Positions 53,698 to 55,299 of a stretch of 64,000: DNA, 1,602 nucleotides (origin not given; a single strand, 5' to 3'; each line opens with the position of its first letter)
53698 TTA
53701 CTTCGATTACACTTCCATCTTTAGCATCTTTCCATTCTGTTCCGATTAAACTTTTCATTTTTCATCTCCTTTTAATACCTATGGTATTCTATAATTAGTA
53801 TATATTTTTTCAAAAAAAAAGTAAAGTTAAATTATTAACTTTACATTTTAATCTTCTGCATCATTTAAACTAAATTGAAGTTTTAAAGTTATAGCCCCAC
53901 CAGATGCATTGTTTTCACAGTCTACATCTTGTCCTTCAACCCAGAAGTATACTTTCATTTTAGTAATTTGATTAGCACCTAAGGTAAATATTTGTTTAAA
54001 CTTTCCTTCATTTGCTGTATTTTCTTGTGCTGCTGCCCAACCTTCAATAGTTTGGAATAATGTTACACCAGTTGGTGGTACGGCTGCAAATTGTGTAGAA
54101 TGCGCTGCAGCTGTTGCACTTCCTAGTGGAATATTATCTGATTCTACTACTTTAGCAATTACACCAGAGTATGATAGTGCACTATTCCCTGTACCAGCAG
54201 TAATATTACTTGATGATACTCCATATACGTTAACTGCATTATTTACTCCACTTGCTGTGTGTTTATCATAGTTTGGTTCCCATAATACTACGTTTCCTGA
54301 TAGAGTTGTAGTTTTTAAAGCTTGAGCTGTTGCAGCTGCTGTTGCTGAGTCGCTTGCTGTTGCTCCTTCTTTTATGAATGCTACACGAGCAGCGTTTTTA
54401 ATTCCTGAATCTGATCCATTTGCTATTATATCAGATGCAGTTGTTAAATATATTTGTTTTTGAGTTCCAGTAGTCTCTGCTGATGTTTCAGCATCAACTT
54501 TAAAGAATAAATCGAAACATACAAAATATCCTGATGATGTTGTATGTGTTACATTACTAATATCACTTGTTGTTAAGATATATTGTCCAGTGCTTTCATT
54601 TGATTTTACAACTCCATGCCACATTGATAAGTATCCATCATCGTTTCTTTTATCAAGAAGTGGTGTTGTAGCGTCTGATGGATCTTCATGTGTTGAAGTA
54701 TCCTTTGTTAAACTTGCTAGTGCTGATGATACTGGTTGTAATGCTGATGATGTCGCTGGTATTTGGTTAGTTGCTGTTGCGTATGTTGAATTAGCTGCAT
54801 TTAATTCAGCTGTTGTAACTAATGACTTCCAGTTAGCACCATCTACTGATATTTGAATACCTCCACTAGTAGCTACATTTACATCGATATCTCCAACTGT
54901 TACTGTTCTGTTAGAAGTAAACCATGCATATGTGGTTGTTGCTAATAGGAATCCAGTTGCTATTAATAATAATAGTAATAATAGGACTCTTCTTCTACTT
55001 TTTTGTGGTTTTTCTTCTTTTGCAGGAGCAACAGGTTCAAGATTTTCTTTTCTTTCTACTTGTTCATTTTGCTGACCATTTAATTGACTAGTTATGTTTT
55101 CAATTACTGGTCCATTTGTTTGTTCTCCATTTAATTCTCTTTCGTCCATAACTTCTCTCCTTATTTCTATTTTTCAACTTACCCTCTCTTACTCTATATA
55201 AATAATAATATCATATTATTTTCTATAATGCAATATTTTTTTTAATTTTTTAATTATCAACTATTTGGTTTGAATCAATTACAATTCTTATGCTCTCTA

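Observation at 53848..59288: Expanded tapA-sipW-tasA-like fibre locus with extra, unprecedented-looking components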

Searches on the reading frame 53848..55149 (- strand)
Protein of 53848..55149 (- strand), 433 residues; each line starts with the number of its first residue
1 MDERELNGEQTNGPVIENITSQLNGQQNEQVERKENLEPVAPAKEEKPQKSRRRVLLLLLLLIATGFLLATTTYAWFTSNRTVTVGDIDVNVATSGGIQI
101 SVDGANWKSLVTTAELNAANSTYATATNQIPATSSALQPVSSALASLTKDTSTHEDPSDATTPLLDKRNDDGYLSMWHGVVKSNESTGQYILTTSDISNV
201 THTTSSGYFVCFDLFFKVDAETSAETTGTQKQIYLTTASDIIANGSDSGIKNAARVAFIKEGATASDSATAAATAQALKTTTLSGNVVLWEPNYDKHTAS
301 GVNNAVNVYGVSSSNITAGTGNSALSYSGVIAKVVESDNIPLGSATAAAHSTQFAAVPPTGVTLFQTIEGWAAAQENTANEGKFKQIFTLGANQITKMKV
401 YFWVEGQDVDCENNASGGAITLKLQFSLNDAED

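Call 3: search_protein_families(library=pfam, proteins=[window:53848-55149:-], max_evalue=1)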
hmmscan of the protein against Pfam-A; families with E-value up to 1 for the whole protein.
window:53848-55149:- (433 aa): 0 families

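Call 4: search_protein_families(library=ncbifam, proteins=[window:53848-55149:-], max_evalue=1)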
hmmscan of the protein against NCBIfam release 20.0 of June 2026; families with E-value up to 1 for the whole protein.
window:53848-55149:- (433 aa): 2 families
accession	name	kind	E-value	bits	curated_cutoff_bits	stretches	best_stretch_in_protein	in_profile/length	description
TIGR04088.1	cognate_SipW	domain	0.035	14.3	19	1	60-86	2-27/34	SipW-dependent-type signal peptide-containing protein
NF050100.1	SepX_GlpR_3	exception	0.13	12.1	150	1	45-79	95-129/209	divisome protein SepX/GlpR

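Call 7: find_encoding_contigs(protein=window:53848-55149:-, flank=10000, max_places=6)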
Protein window:53848-55149:- (433 aa): 8 contigs read that carry it; 3 places shown.
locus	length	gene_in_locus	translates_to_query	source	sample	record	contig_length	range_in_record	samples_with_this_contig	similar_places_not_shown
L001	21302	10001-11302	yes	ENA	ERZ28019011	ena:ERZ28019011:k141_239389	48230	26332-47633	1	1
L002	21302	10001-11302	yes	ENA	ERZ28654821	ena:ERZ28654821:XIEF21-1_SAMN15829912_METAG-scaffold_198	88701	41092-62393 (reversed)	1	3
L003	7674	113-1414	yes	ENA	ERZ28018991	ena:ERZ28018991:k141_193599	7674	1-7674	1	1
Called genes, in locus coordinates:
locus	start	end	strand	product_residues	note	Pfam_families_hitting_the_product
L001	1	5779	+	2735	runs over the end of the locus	-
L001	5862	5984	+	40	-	-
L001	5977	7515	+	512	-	-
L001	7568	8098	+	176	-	-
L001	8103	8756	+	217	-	-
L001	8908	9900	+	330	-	-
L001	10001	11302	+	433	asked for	-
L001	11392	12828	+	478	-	PF00171:Aldedh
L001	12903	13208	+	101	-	-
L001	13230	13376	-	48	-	-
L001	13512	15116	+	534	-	PF13531:SBP_bac_11, PF00092:VWA, PF13519:VWA_2, PF13768:VWA_3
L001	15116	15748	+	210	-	PF10112:Halogen_Hydrol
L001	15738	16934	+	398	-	-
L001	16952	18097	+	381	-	PF05816:TelA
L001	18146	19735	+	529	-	PF05496:RuvB_N (faint), PF01078:Mg_chelatase (faint), PF00004:AAA, PF17866:AAA_lid_6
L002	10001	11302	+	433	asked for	-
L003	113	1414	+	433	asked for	-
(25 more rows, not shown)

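Call 9: find_homologous_proteins(query=window:53848-55149:-, max_evalue=0.001)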
Query window:53848-55149:- (433 aa): 1045 proteins with E <= 0.001 among 8000 candidates; the best 120 are listed.
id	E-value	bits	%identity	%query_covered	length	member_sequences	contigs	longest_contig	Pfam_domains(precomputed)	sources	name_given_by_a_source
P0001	2.5e-275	931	100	100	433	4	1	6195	-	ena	-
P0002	5.2e-212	722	78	100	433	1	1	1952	-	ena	-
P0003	1.3e-197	675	77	100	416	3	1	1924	-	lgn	-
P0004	1.9e-197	674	77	99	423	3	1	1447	-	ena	-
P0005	9.2e-195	666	74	100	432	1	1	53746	-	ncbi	-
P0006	2.7e-189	648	75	100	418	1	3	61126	-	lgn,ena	-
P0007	3.2e-182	624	71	100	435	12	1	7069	-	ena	-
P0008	1.4e-155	537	64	100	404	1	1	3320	-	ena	-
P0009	5.0e-150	518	63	100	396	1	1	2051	-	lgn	-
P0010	4.1e-149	515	63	100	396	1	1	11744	-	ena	-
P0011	1.3e-148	514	63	100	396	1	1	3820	-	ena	-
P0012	3.8e-137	476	79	69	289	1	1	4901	-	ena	-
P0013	1.0e-134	468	62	92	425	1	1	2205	-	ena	-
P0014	9.3e-133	461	60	99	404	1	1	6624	-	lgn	-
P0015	3.4e-131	456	63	90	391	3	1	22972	-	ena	-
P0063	2.1e-83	299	44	94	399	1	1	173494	-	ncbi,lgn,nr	ncbi:MAG: hypothetical protein VZS44_03130 [Bacilli bacterium]|nr:hypothetical protein [Bacilli bact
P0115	2.0e-70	256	43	84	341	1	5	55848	-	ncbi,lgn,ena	-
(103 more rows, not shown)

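Call 13: find_encoding_contigs(protein=P0063, flank=10000, max_places=2)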
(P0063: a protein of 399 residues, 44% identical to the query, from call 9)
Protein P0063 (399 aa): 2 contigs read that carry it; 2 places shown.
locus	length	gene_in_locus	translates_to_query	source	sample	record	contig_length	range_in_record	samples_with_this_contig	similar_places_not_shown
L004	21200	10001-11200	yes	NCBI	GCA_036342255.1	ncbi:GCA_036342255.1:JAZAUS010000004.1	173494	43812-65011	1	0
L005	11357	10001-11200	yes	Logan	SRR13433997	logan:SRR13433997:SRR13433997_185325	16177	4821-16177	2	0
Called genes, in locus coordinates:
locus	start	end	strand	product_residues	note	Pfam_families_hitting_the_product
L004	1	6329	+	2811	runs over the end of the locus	-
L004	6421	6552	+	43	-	-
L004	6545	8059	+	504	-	-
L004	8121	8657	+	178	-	-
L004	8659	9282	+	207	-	-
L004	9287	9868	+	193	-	-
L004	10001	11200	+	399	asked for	-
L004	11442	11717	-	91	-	-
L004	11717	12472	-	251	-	-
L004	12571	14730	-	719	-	PF09371:Tex_N, PF22706:Tex_central_region, PF14639:YqgF (weak), PF16921:Tex_YqgF, PF14635:HHH_7, PF12836:HHH_3, PF17674:HHH_9, PF00575:S1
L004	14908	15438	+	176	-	-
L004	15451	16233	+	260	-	PF13367:PrsW-protease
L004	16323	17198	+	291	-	PF01040:UbiA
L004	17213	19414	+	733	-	PF12710:HAD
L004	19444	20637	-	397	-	PF00817:IMS, PF11798:IMS_HHH (weak), PF21999:IMS_HHH_1 (weak), PF11799:IMS_C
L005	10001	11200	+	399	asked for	-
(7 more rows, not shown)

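Call 14: find_encoding_contigs(protein=P0115, flank=10000, max_places=2)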
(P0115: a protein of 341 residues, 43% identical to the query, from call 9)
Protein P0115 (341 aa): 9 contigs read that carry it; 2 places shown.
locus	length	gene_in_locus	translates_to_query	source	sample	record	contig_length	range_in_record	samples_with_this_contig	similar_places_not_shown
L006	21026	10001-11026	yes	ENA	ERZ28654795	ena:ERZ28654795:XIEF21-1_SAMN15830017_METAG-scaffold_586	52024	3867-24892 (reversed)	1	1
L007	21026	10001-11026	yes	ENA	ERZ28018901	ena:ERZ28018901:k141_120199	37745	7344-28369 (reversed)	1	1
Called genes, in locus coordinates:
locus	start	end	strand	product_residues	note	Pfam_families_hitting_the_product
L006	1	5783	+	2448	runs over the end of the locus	-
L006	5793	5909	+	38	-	-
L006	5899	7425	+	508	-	-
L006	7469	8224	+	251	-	-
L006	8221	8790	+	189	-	-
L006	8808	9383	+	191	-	PF00717:Peptidase_S24 (weak)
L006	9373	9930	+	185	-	-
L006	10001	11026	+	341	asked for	-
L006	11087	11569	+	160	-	-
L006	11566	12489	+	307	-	-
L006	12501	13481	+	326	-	-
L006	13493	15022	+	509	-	-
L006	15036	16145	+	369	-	PF09823:DUF2357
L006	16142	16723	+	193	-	-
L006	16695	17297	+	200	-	-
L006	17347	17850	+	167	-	PF14470:bPH_3 (weak)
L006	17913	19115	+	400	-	-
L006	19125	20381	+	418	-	PF01734:Patatin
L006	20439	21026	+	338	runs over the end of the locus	PF00579:tRNA-synt_1b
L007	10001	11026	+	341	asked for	-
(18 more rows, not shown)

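Call 20: predict_structure(alignment_id=A1)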
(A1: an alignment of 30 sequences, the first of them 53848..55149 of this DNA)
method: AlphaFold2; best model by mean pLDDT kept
length: 433 residues; sequences in the alignment: 30
mean_pLDDT: 74.7   pTM: 0.74
mean pLDDT of the five models: 74.7, 74.4, 73.0, 73.0, 67.8
residues with pLDDT >= 90: 119; 70-90: 183; 50-70: 56; < 50: 75
segments of 3 or more residues with pLDDT < 50: 1-50, 69-79, 89-96, 413-417
pLDDT, mean of each block of 10 residues (from residue 1): 35 37 35 37 40 69 63 38 51 41 77 78 80 71 92 89 89 89 84 88 68 90 90 88 73 91 90 92 95 86 83 87 86 91 90 93 88 60 80 93 76 54 86 69
secondary structure, 60 per line:
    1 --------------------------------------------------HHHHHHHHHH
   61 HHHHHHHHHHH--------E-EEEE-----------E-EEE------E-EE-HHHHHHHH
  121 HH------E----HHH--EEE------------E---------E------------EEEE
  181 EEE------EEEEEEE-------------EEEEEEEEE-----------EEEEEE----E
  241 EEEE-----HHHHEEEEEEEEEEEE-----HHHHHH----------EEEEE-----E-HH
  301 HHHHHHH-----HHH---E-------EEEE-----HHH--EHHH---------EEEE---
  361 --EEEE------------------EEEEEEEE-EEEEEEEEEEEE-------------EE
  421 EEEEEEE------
elements in order: H51-71 E82-85 E99-101 H113-122 E139-141 E177-183 E190-196 E210-218 E230-235 E240-244 H250-253 E254-265 H271-276 E287-291 H299-307 E327-330 E354-357 E363-366 E385-392 E394-405 E419-427

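Call 23: fold_search(model_id=the predicted structure, library=pdb)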
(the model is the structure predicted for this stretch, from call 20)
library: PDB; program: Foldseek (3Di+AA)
matches with E <= 10: 203; with E <= 0.001: 0
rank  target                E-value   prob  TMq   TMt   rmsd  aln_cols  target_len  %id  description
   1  6t2r                  4.5e-02  0.08  0.12  0.18  17.4       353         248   10  Prominent members of the human gut microbiota express endo-acting O-glycanases to initiate mucin breakdown (released 2020-07-08)
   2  7uae_A                1.5e-01  0.07  0.12  0.10  14.1       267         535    9  Human meprin alpha (active state) (released 2022-11-02)
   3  7uaf_C                1.7e-01  0.06  0.12  0.10  14.0       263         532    8  Human meprin alpha inhibitory complex with compound 10d (N~3~,N~3~-bis[(2H-1,3-benzodioxol-5-yl)methyl]-N-hydroxy-beta (released 2022-11-02)
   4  4gwn_A                2.2e-01  0.06  0.12  0.11  14.3       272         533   10  Crystal structure of human mature meprin beta (released 2012-09-19)
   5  7uaf_D                2.3e-01  0.06  0.12  0.11  14.3       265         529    8  Human meprin alpha inhibitory complex with compound 10d (N~3~,N~3~-bis[(2H-1,3-benzodioxol-5-yl)methyl]-N-hydroxy-beta (released 2022-11-02)
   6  7uac_H                2.6e-01  0.06  0.11  0.10  14.7       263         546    8  Human pro-meprin alpha (zymogen state) (released 2022-11-02)
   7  2dup_B                3.0e-01  0.06  0.15  0.22  17.9       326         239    7  Crystal structure of VIP36 exoplasmic/lumenal domain, metal-free form (released 2007-07-24)
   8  4yci_A                3.1e-01  0.06  0.12  0.21  14.6       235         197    8  non-latent pro-bone morphogenetic protein 9 (released 2015-03-04)
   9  7pnb_A                3.5e-01  0.08  0.15  0.28  16.9       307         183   10  Sulfolobus acidocaldarius 0406 filament. (released 2022-09-14)
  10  5wta_C                6.0e-01  0.01  0.08  0.10  23.1       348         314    9  Crystal Structure of Staphylococcus aureus SdrE apo form (released 2017-07-19)
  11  7p8u                  7.2e-01  0.01  0.06  0.08  23.7       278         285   10  Crystal Structure of leukotoxin LukE from Staphylococcus aureus in complex with p-cresyl sulfate (released 2022-04-06)
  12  8iyk_F                7.2e-01  0.01  0.09  0.06  22.6       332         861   10  Tail tip conformation 1 of phage lambda tail (released 2023-10-18)
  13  4yci_B                9.1e-01  0.04  0.13  0.25  15.1       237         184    7  non-latent pro-bone morphogenetic protein 9 (released 2015-03-04)
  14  7t82_B                9.1e-01  0.01  0.08  0.11  23.4       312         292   10  Crystal Structure of LEUKOCIDIN E/CENTYRIN S26/FAB B438 (released 2023-01-11)
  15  5ihw                  9.7e-01  0.01  0.07  0.09  23.6       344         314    8  The crystal structure of SdrE from staphylococcus aureus (released 2017-03-22)
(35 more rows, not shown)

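Call 24: search_solved_structures(query=A1, max_evalue=10, show_alignments=2)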
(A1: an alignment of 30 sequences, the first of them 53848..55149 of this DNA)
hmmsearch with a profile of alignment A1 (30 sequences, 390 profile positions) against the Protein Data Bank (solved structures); distinct sequences matched with E-value up to 10: 1.
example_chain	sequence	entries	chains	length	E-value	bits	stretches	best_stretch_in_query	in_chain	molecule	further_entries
2rvf_A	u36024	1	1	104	1.1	11.3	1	129-171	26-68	Predicted protein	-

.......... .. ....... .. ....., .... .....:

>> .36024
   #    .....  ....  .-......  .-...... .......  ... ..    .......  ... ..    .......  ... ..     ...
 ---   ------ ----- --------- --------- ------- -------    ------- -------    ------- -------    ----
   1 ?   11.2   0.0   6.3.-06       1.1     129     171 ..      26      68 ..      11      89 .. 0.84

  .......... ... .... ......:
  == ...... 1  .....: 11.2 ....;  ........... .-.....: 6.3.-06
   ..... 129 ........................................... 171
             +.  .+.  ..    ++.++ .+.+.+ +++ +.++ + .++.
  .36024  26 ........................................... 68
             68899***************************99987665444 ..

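Call 25: search_protein_families(library=pfam, alignment_id=A1, max_evalue=1)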
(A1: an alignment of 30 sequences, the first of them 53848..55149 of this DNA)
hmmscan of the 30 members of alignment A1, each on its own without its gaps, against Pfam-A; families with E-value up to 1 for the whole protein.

A. member 1, window:53848-55149:- (433 aa): 0 families

B. families by the number of members that match (of 30 scanned): 27 families (the first 25 are shown)
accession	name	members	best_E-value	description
PF17231.7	DUF5305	5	0.0056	Family of unknown function (DUF5305)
PF00754.31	F5_F8_type_C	4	0.03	F5/8 type C domain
PF17280.7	DUF5345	4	0.074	Family of unknown function (DUF5345)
PF15466.11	DUF4635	3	0.023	Domain of unknown function (DUF4635)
PF02706.20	Wzz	3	0.025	Chain length determinant protein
PF03347.19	TDH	3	0.089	Vibrio thermostable direct hemolysin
PF14358.11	DUF4405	3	0.12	Domain of unknown function (DUF4405)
PF05309.16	TraE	2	0.014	TraE protein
PF09331.17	DUF1985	2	0.26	Domain of unknown function (DUF1985)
PF22670.1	Gp10_D3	1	0.0011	Baseplate wedge protein gp10 domain 3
PF11289.13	bCoV_viroporin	1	0.013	Betacoronavirus viroporin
PF13807.11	GNVR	1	0.015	G-rich domain on putative tyrosine kinase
PF14812.11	PBP1_TM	1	0.047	Transmembrane domain of transglycosylase PBP1 at N-terminal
PF24619.1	Ig_SibA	1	0.052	SibA-like, immunoglobulin-like domain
PF05801.16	VP2_lagovir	1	0.079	Lagovirus minor capsid protein VP2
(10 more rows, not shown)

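Call 29: search_protein_families(library=ncbifam, alignment_id=A1, max_evalue=1)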
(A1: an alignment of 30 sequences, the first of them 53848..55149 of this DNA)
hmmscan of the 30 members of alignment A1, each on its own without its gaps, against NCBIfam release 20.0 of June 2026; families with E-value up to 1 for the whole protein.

A. member 1, window:53848-55149:- (433 aa): 2 families
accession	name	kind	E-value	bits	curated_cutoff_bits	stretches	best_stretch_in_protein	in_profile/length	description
TIGR04088.1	cognate_SipW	domain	0.035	14.3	19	1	60-86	2-27/34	SipW-dependent-type signal peptide-containing protein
NF050100.1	SepX_GlpR_3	exception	0.13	12.1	150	1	45-79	95-129/209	divisome protein SepX/GlpR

B. families by the number of members that match (of 30 scanned): 17 families
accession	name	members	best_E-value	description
TIGR04088.1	cognate_SipW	24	0.0016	SipW-dependent-type signal peptide-containing protein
NF033483.0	PknB_PASTA_kin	6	0.009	Stk1 family PASTA domain-containing Ser/Thr kinase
NF004285.1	PRK05696.1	5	0.023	flagellar basal body-associated protein FliL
NF050100.1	SepX_GlpR_3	4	1.9e-05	divisome protein SepX/GlpR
NF003430.0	PRK04930.1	4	0.017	glutathione-regulated potassium-efflux system ancillary protein KefG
NF011715.0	PRK15136.1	2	0.0018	multidrug efflux MFS transporter periplasmic adaptor subunit EmrA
TIGR01201.1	HU_rel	2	0.059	HU family DNA-binding protein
NF046000.1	MAG1210_fam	1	0.021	MAG1210 family protein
NF007061.0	PRK09506.1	1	0.035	bifunctional glycosyl transferase/transpeptidase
NF050099.1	SepX_GlpR_2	1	0.039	divisome protein SepX/GlpR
NF008606.0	PRK11578.1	1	0.064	macrolide transporter subunit MacA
TIGR03953.1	rplD_bact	1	0.075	50S ribosomal protein L4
NF006567.0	PRK09077.1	1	0.078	L-aspartate oxidase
NF007358.0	PRK09854.1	1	0.095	PTS mannitol transporter subunit IIA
TIGR04087.1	YqxM_for_SipW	1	0.11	amyloid fiber anchoring/assembly protein TapA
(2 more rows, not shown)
